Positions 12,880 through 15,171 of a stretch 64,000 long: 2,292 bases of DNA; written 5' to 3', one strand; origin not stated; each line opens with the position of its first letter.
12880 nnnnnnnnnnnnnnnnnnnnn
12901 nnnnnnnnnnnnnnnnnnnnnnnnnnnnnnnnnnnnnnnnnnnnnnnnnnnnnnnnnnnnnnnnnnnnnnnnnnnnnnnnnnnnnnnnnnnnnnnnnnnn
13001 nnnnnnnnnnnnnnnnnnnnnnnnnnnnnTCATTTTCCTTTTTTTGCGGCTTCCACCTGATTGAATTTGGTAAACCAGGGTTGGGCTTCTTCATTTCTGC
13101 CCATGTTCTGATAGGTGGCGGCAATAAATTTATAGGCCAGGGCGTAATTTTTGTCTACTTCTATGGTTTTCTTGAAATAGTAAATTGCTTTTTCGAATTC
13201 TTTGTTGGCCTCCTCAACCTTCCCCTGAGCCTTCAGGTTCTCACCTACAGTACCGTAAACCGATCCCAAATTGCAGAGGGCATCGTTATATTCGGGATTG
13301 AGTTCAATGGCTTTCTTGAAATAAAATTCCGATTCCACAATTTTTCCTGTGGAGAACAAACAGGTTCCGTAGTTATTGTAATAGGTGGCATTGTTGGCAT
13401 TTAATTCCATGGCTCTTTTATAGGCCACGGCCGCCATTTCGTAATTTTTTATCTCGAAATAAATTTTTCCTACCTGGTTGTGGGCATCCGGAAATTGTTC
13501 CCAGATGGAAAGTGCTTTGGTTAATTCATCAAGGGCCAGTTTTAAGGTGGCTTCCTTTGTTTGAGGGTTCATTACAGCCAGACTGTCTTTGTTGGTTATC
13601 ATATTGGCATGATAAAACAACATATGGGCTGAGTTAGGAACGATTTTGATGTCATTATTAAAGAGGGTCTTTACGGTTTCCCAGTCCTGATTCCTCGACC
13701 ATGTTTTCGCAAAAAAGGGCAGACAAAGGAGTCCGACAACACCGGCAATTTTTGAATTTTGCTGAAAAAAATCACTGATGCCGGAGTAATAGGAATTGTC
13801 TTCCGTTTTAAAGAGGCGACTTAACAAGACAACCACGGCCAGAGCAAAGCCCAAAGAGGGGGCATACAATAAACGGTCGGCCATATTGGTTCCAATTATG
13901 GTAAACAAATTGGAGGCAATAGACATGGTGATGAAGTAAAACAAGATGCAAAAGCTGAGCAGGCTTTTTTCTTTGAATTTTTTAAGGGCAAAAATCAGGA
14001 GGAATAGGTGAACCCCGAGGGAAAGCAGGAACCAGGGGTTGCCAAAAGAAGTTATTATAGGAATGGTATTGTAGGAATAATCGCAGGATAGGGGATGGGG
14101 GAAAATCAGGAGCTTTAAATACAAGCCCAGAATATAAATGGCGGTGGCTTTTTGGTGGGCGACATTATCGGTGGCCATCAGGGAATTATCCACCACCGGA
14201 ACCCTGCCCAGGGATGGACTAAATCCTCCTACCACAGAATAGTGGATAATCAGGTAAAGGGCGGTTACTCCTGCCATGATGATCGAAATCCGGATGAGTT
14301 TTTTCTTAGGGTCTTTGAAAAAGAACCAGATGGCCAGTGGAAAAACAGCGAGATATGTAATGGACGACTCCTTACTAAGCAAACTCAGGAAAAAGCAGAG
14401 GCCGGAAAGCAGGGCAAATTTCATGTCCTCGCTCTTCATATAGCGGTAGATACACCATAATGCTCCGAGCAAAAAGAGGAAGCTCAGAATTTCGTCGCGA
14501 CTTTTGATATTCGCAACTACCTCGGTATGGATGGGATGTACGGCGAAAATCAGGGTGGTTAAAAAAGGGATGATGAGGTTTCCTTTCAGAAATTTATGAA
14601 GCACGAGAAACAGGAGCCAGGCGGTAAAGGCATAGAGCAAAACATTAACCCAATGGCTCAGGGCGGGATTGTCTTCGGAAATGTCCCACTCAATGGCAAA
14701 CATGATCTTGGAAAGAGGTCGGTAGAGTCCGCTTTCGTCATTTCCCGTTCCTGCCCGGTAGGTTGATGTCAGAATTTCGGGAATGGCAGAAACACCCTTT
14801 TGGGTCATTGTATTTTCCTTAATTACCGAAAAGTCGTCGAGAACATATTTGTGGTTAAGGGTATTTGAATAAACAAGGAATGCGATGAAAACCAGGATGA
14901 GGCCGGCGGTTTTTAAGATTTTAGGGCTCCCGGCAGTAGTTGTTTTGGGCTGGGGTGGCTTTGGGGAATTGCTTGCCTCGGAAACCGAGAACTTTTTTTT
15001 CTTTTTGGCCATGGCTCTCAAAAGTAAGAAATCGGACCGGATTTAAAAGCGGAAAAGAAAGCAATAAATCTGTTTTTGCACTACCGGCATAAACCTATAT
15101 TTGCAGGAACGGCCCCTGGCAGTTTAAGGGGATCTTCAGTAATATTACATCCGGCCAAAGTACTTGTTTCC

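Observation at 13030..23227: Two paralogous TMTC-like proteins (multi-TM GT-C/DUF1736-type domain plus C-terminal TPRs) flank the phosphatase cluster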

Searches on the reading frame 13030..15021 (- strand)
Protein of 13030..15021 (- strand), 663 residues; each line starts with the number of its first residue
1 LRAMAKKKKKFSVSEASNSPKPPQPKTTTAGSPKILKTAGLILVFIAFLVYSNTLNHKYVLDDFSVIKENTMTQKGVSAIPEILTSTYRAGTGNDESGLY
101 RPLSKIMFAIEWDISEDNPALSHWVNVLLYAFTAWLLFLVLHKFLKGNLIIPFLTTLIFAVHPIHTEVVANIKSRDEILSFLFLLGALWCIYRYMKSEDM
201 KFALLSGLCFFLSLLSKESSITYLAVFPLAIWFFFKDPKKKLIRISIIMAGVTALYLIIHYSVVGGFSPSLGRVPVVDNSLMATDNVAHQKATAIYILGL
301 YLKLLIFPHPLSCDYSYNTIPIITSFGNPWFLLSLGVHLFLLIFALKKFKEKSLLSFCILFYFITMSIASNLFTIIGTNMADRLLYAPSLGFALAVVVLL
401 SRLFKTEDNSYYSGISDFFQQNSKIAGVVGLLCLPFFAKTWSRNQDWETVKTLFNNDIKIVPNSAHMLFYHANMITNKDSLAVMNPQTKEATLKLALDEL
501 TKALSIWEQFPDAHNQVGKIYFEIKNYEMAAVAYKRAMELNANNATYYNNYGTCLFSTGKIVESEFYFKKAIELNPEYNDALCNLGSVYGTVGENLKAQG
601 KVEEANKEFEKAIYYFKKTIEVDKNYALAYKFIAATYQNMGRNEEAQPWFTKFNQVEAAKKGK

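Call 5: search_protein_families(library=pfam, proteins=[window:13030-15021:-], max_evalue=0.01)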
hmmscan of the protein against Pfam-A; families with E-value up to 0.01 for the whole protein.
window:13030-15021:- (663 aa): 15 families
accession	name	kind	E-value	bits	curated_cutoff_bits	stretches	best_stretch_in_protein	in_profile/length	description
PF00515.34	TPR_1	-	8.3e-18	63.8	27.8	2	511-544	1-34/34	Tetratricopeptide repeat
PF07719.23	TPR_2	-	2.5e-16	58.8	27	2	545-578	1-34/34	Tetratricopeptide repeat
PF13414.12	TPR_11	-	2.4e-15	56.4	26.8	2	518-553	1-36/42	TPR repeat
PF13181.12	TPR_8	-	2.4e-14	52.6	25.7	2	545-577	1-33/34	Tetratricopeptide repeat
PF13424.12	TPR_12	-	4.3e-14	52.9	30.1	2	587-651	4-69/77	Tetratricopeptide repeat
PF13431.12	TPR_17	-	6.4e-14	51.4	24.4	2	533-563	1-31/34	Tetratricopeptide repeat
PF14559.12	TPR_19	-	6.3e-09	36.5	25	0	605-647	3-45/68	Tetratricopeptide repeat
PF08409.16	TMTC_DUF1736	-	8.3e-09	35.7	27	1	278-341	11-74/75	Protein O-mannosyl-transferase TMTC, DUF1736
PF13428.12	TPR_14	-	1.7e-06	28.6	23.5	0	511-552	1-42/44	Tetratricopeptide repeat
PF13231.12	PMT_2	-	3.4e-06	27.8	26.1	1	116-259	18-153/160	Dolichyl-phosphate-mannose-protein mannosyltransferase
PF13374.12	TPR_10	-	7.8e-05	23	27.5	0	633-650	8-25/42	Tetratricopeptide repeat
PF23914.1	TPR_CcmH_CycH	-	0.00062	20.1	42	1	517-560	56-99/158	Cytochrome c-type biogenesis protein H TPR domain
PF13432.12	TPR_16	-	0.0023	18.8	32.7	0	521-577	7-63/65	Tetratricopeptide repeat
PF12968.13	DUF3856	-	0.0034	17.8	27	0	580-662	54-135/143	Domain of Unknown Function (DUF3856)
PF06552.18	TOM20_plant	-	0.0093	16.2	20.6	0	566-627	56-114/187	Plant specific mitochondrial import receptor subunit TOM20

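Call 7: search_protein_families(library=ncbifam, proteins=[window:13030-15021:-], max_evalue=0.001)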
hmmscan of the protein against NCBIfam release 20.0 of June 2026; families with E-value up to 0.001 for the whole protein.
window:13030-15021:- (663 aa): 10 families
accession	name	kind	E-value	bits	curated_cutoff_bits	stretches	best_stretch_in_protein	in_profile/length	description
TIGR02521.1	type_IV_pilW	equivalog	6.6e-21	74.9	154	1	492-614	46-163/234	type IV pilus biogenesis/stability protein PilW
NF040959.1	MamA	equivalog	4.3e-14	52.4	200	2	494-590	88-184/204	magnetosome protein MamA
NF002725.1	PRK02603.1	equivalog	1.3e-09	38.4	143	1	526-626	50-154/173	photosystem I assembly protein Ycf3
TIGR02917.1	PEP_TPR_lipo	equivalog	9.1e-09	33.7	312.2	1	510-606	464-560/899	XrtA/PEP-CTERM system TPR-repeat protein PrsT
NF033762.1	social_mot_Tgl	equivalog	2.4e-07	30.3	225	1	496-596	85-187/252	social motility TPR repeat lipoprotein Tgl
NF033920.0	C39_PA2778_fam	equivalog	3.4e-07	29.9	150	1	436-576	129-255/255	PA2778 family cysteine peptidase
TIGR02552.1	LcrH_SycD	equivalog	5e-06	26.3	104.8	0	519-577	60-118/136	SycD/LcrH family type III secretion system chaperone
NF008391.2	PRK11189.1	equivalog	1.6e-05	24.5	250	0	495-563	83-151/297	lipoprotein NlpI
NF033758.1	gliding_GltE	equivalog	0.0004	19.5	225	0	513-585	190-262/411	adventurous gliding motility TPR repeat lipoprotein GltE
NF040561.1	PrimPol_Msp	equivalog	0.00063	18.4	200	0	525-620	5-99/515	CRISPR-associated primase-polymerase type A1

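Call 8: search_solved_structures(query=window:13030-15021:-, max_evalue=1)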
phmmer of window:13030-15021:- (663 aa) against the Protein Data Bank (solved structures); distinct sequences matched with E-value up to 1: 154 (the best 60 are shown).
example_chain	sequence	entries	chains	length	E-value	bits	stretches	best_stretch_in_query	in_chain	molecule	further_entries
9qhb_A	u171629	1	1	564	7.7e-49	169.8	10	497-598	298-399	Engineered tetratricopeptide repeat protein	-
7yea_A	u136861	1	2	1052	6e-30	107.4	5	493-593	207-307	UDP-N-acetylglucosamine--peptide N-acetylglucosaminyltransferase 110 kDa subunit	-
7yeh_B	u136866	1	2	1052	6.1e-30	107.4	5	493-593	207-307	UDP-N-acetylglucosamine--peptide N-acetylglucosaminyltransferase 110 kDa subunit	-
7ntf_A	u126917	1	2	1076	1.9e-29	105.8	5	493-594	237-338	Isoform 1 of UDP-N-acetylglucosamine--peptide N-acetylglucosaminyltransferase 110 kDa subu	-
1w3b_A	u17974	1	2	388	2.4e-27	98.8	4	493-594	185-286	UDP-N-ACETYLGLUCOSAMINE--PEPTIDE N-ACETYLGLUCOSAMINYLTRANSFERASE 110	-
6eou_A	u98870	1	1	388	9.6e-27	96.8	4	493-594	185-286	UDP-N-acetylglucosamine--peptide N-acetylglucosaminyltransferase 110 kDa subunit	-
9qhc_A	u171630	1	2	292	4.9e-23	84.6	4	517-598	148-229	Engineered tetratricopeptide repeat protein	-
8bu0_A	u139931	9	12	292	6.6e-23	84.2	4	497-588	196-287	Consensus tetratricopeptide repeat protein | Crystal structure of an 8-repeat consensus TPR superhelix with Zinc. | Monomer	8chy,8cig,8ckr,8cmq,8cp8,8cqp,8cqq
7obi_A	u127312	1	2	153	6e-17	64.5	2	512-598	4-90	CTPR-rv4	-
7y4i_A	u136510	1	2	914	2.8e-15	59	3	511-604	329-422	Probable UDP-N-acetylglucosamine--peptide N-acetylglucosaminyltransferase SPINDLY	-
8dtf_A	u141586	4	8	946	3.3e-15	58.7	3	511-604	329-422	Probable UDP-N-acetylglucosamine--peptide N-acetylglucosaminyltransferase SPINDLY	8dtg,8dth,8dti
6vfi_B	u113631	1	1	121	2.5e-14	55.8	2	515-588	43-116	O43_dn18B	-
6vfh_A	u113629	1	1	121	2e-13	52.9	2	516-587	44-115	T33_dn10A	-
3fp2_A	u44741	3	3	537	5.2e-13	51.5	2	518-595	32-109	TPR repeat-containing protein YHR117W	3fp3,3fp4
3lca_A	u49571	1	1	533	6.3e-13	51.2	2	518-595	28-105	Protein TOM71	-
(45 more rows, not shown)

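Call 29: find_related_loci(query=A1, collection=genome_contigs, flank=10000)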
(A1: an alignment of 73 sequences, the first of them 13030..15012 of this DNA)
Query A1 (660 aa) in genome_contigs; peptide patterns used: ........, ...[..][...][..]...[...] (x = any residue, [..] = any of these).
600 stretches matched a pattern (row limit reached: there are more); 593 encode a relative of the query (tblastn E <= 1e-3); the best 80 are kept; 80 distinct loci.
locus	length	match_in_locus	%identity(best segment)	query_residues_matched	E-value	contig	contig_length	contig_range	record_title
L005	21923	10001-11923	51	9-649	0e+0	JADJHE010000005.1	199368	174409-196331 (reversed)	MAG: Bacteroidetes bacterium isolate Damh_18-Q3-R51-60_MAXAC.126_sub tig00003545-10-1990680, whole genome shotgun sequen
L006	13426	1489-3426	50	2-654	0e+0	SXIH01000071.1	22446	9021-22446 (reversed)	MAG: Bacteroidota bacterium isolate F1-120-MAGs045 F1-120__c948151, whole genome shotgun sequence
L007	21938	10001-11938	50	11-654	0e+0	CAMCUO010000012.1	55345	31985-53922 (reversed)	MAG: Chitinophaga pinensis isolate TrH-25oct19-117 genome assembly, contig: TrH-25oct19-C862, whole genome shotgun seque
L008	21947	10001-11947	49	5-654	0e+0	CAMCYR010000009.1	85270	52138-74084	MAG: Chitinophaga pinensis isolate MsH-01oct19-148 genome assembly, contig: MsH-01oct19-C376, whole genome shotgun seque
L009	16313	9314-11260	50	11-655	0e+0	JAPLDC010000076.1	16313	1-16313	MAG: Bacteroidetes bacterium isolate LacPavin_0920_WC57_MAG_35_7 LacPavin_0920_WC57_scaffold_174221, whole genome shotgu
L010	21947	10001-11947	47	11-654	8e-172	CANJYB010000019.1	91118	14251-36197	MAG: Bacteroidetes bacterium isolate RH-23may17-974 genome assembly, contig: RH-23may17-C1713, whole genome shotgun sequ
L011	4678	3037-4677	50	11-553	1e-163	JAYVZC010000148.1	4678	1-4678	MAG: Bacteroidota bacterium isolate GL88_DN_metabinner_4 GL88_DN_metabinner_4_147, whole genome shotgun sequence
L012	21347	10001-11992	40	4-660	1e-158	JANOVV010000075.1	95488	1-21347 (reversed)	MAG: Bacteroidota bacterium isolate VAR_35_metabat_555 VAR_35_k141_4150279, whole genome shotgun sequence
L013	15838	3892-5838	50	5-654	0e+0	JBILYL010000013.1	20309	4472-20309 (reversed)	MAG: Bacteroidia bacterium isolate ME2019-02-15D0_3300044639_group8_bin100 Rohwer_bin406_scaffold_798_c1, whole genome s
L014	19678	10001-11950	48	6-649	1e-179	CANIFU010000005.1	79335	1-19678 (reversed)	MAG: Bacteroidetes bacterium isolate RH-14apr17-211 genome assembly, contig: RH-14apr17-C689, whole genome shotgun seque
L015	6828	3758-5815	40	1-658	2e-154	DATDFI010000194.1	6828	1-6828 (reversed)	MAG TPA_asm: Bacteroidia bacterium isolate SMAG_U222 k141_1265135, whole genome shotgun sequence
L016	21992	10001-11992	40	4-660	6e-149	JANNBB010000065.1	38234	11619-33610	MAG: Bacteroidota bacterium isolate OTE_78_metabat_381 OTE_78_k141_1911880, whole genome shotgun sequence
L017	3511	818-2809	38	2-656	2e-152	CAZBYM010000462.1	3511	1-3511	MAG TPA_asm: uncultured Chryseobacterium sp. isolate binchicken_co248_158 genome assembly, contig: NODE_56218_length_351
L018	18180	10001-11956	43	4-654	4e-156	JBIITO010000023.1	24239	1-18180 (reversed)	MAG: Crocinitomicaceae bacterium isolate ME2004-07-22_3300044716_group2_bin186 Rohwer_bin679_scaffold_798_c1, whole geno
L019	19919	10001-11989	38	4-659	9e-145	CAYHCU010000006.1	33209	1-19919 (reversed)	MAG TPA_asm: uncultured Flavobacteriales bacterium isolate ERP119702_co1_67 genome assembly, contig: NODE_1200_length_33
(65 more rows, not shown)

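Call 33: predict_structure(alignment_id=A1)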
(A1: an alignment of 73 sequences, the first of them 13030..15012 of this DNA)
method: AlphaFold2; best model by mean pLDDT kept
length: 660 residues; sequences in the alignment: 73
mean_pLDDT: 91.2   pTM: 0.87
mean pLDDT of the five models: 91.2, 91.0, 90.4, 89.9, 89.8
residues with pLDDT >= 90: 523; 70-90: 95; 50-70: 16; < 50: 26
segments of 3 or more residues with pLDDT < 50: 1-25
pLDDT, mean of each block of 10 residues (from residue 1): 40 42 57 96 97 94 91 95 87 78 97 94 98 97 92 98 96 97 98 96 98 95 96 89 97 94 64 85 94 95 91 84 96 98 96 97 89 84 96 97 87 93 97 96 94 92 93 89 95 97 93 97 97 94 95 96 97 92 97 97 98 94 94 96 96 82
secondary structure, 60 per line:
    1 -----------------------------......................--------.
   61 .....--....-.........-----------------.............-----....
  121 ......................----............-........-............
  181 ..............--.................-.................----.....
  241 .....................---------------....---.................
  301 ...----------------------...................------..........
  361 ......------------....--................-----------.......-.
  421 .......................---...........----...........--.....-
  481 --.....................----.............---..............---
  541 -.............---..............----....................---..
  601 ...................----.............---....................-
elements in order: H30-51 H60-65 H68-71 H73-81 H99-111 H117-142 H147-158 H160-167 H169-194 H197-213 H215-231 H236-261 H277-280 H284-303 H326-344 H351-366 H379-382 H385-400 H412-418 H420-443 H447-457 H462-472 H475-479 H483-503 H508-520 H524-537 H542-554 H558-571 H576-595 H599-619 H624-636 H640-659

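Call 38: fold_search(model_id=the predicted structure, library=pdb)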
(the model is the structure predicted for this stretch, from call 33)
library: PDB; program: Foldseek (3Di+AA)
matches with E <= 10: 1324; with E <= 0.001: 251
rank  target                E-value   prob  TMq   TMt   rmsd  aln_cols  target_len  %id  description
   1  9qhb                  3.2e-08  1.00  0.21  0.43  11.9       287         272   19  Crystal structure of 16-repeat CTPR protein with eliminated coordination sites (released 2025-10-22)
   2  8chy                  9.6e-08  1.00  0.25  0.54  11.1       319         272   18  Crystal structure of an 8-repeat consensus TPR superhelix with Zinc. (released 2024-02-21)
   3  1w3b_A                1.5e-07  1.00  0.23  0.36  17.1       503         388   14  The superhelical TPR domain of O-linked GlcNAc transferase reveals structural similarities to importin alpha. (released 2004-09-09)
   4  6eou                  1.8e-07  1.00  0.24  0.40  12.6       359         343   18  O-GlcNAc transferase TPR domain with the intellectual disability associated mutation L254F (released 2018-05-09)
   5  9qhc_B                5.2e-07  1.00  0.25  0.56  10.8       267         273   19  Crystal structure of 8-repeat CTPR protein with eliminated coordination sites (released 2025-10-22)
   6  9qhc_A                9.5e-07  1.00  0.25  0.53  13.3       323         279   18  Crystal structure of 8-repeat CTPR protein with eliminated coordination sites (released 2025-10-22)
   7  1w3b_B                9.5e-07  1.00  0.22  0.36  18.5       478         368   14  The superhelical TPR domain of O-linked GlcNAc transferase reveals structural similarities to importin alpha. (released 2004-09-09)
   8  9gaw_P                1.3e-06  1.00  0.27  0.36  23.3       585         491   13  High-resolution structure of the Anaphase-promoting complex/cyclosome (APC/C) bound to co-activator Cdh1 (released 2024-08-14)
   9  6q6g_J                1.5e-06  1.00  0.28  0.36  26.8       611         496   14  Cryo-EM structure of the APC/C-Cdc20-Cdk2-cyclinA2-Cks2 complex, the D1 box class (released 2019-09-11)
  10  7yeh_A                1.7e-06  1.00  0.26  0.17  21.2       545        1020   14  Cryo-EM structure of human OGT-OGA complex (released 2023-07-12)
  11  7yea_A                2.0e-06  1.00  0.28  0.19  18.1       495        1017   17  Human O-GlcNAc transferase Dimer (released 2023-07-12)
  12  4ui9_F                2.2e-06  1.00  0.27  0.35  26.2       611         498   13  Atomic structure of the human Anaphase-Promoting Complex (released 2015-06-17)
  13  5g05_H                2.5e-06  1.00  0.27  0.36  25.8       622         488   11  Cryo-EM structure of combined apo phosphorylated APC (released 2016-05-25)
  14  4ui9_H                2.7e-06  1.00  0.26  0.35  26.8       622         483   13  Atomic structure of the human Anaphase-Promoting Complex (released 2015-06-17)
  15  3vty_C                2.8e-06  1.00  0.23  0.73   4.7       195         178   22  Crystal structure of MamA (released 2012-10-31)
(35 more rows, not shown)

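Call 79: search_protein_families(library=pfam, alignment_id=A1, max_evalue=0.01)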
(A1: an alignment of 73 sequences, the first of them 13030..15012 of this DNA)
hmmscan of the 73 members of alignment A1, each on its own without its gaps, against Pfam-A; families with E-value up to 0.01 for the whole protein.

A. member 1, window:13030-15012:- (660 aa): 15 families
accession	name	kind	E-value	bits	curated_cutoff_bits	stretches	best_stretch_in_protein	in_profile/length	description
PF00515.34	TPR_1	-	8.1e-18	63.9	27.8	2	508-541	1-34/34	Tetratricopeptide repeat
PF07719.23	TPR_2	-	2.5e-16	58.8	27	2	542-575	1-34/34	Tetratricopeptide repeat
PF13414.12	TPR_11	-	2.4e-15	56.4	26.8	2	515-550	1-36/42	TPR repeat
PF13181.12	TPR_8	-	2e-14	52.9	25.7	2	542-574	1-33/34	Tetratricopeptide repeat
PF13424.12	TPR_12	-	4.2e-14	52.9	30.1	2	584-648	4-69/77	Tetratricopeptide repeat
PF13431.12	TPR_17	-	6.3e-14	51.5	24.4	2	530-560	1-31/34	Tetratricopeptide repeat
PF14559.12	TPR_19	-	6.2e-09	36.5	25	0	602-644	3-45/68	Tetratricopeptide repeat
PF08409.16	TMTC_DUF1736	-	8.2e-09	35.7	27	1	275-338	11-74/75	Protein O-mannosyl-transferase TMTC, DUF1736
PF13428.12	TPR_14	-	1.7e-06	28.6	23.5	0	508-549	1-42/44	Tetratricopeptide repeat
PF13231.12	PMT_2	-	3.4e-06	27.8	26.1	1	113-256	18-153/160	Dolichyl-phosphate-mannose-protein mannosyltransferase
PF13374.12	TPR_10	-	7.7e-05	23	27.5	0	630-647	8-25/42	Tetratricopeptide repeat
PF23914.1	TPR_CcmH_CycH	-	0.00063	20.1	42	1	514-557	56-99/158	Cytochrome c-type biogenesis protein H TPR domain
PF13432.12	TPR_16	-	0.0023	18.8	32.7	0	518-574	7-63/65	Tetratricopeptide repeat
PF12968.13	DUF3856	-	0.0034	17.8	27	0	577-659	54-135/143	Domain of Unknown Function (DUF3856)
PF06552.18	TOM20_plant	-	0.0092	16.2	20.6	0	563-624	56-114/187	Plant specific mitochondrial import receptor subunit TOM20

B. families by the number of members that match (of 73 scanned): 41 families (the first 25 are shown)
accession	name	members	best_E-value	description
PF13181.12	TPR_8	73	1.1e-27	Tetratricopeptide repeat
PF13414.12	TPR_11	73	5.5e-27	TPR repeat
PF13424.12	TPR_12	73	1.1e-25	Tetratricopeptide repeat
PF07719.23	TPR_2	73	4.9e-25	Tetratricopeptide repeat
PF00515.34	TPR_1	73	2.7e-23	Tetratricopeptide repeat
PF13431.12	TPR_17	73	6.7e-23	Tetratricopeptide repeat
PF14559.12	TPR_19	72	3.4e-15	Tetratricopeptide repeat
PF13428.12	TPR_14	72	8.3e-15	Tetratricopeptide repeat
PF13432.12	TPR_16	67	3.7e-17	Tetratricopeptide repeat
PF08409.16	TMTC_DUF1736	65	4.6e-14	Protein O-mannosyl-transferase TMTC, DUF1736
PF13374.12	TPR_10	47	1.1e-13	Tetratricopeptide repeat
PF13174.12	TPR_6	46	7.3e-07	Tetratricopeptide repeat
PF23914.1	TPR_CcmH_CycH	44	1.5e-07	Cytochrome c-type biogenesis protein H TPR domain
PF13371.12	TPR_9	37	9.8e-09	Tetratricopeptide repeat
PF12895.13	ANAPC3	36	7.7e-06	Anaphase-promoting complex, cyclosome, subunit 3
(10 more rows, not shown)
